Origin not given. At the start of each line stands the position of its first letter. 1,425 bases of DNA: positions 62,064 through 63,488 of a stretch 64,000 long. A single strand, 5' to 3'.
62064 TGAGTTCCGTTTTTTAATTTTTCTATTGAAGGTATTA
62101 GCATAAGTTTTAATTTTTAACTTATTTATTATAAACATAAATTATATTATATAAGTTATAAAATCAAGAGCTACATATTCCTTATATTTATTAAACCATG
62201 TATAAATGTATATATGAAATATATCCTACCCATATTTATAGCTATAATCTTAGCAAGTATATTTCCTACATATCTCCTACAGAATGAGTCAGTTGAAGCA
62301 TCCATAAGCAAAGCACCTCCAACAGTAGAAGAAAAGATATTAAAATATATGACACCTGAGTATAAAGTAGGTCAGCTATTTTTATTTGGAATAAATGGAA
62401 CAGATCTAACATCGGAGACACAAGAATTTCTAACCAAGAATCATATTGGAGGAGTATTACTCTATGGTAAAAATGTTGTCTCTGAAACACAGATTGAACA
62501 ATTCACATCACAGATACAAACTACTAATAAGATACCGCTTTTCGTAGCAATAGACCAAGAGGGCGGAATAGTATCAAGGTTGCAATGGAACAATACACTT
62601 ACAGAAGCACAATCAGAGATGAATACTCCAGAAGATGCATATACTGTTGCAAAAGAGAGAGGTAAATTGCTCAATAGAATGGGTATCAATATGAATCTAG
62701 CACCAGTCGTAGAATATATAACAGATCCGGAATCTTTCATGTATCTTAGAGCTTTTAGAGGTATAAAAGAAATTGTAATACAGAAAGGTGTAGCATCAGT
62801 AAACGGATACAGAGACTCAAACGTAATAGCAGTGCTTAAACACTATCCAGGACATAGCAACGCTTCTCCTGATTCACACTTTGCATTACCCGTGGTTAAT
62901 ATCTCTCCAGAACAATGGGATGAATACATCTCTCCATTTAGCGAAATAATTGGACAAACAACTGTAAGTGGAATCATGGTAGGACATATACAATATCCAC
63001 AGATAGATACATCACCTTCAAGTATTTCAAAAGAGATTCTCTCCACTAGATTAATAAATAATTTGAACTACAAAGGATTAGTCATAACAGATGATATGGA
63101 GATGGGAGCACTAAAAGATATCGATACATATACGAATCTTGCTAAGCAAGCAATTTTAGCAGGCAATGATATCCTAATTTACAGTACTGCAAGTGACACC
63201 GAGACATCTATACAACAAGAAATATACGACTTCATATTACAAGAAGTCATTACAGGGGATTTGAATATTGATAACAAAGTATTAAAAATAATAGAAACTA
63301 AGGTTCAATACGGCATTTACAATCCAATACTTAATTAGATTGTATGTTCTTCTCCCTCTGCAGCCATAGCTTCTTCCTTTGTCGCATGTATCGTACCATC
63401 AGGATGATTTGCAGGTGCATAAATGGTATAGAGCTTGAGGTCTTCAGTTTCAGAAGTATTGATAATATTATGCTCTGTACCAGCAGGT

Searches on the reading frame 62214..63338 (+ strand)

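Call 73: search_protein_families(library=pfam, proteins=[window:62214-63338:+], max_evalue=0.001)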
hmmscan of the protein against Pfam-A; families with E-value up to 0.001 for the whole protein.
window:62214-63338:+ (374 aa): 1 family
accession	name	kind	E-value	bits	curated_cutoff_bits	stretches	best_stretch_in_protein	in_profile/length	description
PF00933.27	Glyco_hydro_3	-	1.7e-54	185.8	27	1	49-358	3-312/316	Glycosyl hydrolase family 3 N terminal domain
